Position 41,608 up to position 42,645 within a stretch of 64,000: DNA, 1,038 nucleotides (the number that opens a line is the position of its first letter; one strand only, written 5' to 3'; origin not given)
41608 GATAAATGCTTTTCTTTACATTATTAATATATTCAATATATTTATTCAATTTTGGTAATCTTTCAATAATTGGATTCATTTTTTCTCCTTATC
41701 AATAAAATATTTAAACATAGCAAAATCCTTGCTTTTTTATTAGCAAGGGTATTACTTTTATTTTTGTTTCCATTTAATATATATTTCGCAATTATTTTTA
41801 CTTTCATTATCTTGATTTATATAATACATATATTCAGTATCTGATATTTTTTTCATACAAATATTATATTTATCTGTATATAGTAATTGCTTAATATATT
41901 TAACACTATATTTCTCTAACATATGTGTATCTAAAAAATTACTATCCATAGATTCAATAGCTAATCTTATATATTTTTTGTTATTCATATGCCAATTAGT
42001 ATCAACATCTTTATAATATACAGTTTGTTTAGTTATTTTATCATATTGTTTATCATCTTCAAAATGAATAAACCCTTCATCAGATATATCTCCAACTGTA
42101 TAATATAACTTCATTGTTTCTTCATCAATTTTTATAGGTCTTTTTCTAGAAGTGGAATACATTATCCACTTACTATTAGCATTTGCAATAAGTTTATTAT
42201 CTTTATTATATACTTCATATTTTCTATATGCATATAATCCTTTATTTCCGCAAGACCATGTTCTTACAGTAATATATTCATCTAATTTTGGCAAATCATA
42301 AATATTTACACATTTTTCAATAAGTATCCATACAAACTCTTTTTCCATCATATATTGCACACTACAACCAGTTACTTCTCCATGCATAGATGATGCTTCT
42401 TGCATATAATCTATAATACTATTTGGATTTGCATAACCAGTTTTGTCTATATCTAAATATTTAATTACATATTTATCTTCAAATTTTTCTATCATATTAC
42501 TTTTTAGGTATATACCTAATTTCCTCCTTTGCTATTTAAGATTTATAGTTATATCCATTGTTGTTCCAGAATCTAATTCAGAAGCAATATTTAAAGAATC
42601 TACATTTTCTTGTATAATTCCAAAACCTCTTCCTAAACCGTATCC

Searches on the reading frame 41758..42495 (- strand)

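Call 79: search_protein_families(library=pfam, proteins=[window:41758-42495:-], max_evalue=0.00001)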
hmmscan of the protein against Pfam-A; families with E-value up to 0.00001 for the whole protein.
window:41758-42495:- (245 aa): 3 families
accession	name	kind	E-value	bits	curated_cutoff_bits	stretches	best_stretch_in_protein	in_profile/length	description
PF01643.23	Acyl-ACP_TE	-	2.5e-25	89.2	23.7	1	4-131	3-131/131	Acyl-ACP thioesterase N-terminal domain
PF20791.3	Acyl-ACP_TE_C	-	2e-13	50.8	21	1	150-243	5-100/101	Acyl-ACP thioesterase C-terminal domain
PF13279.12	4HBT_2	-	2e-06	28.7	25.5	0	162-196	4-38/122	Thioesterase-like superfamily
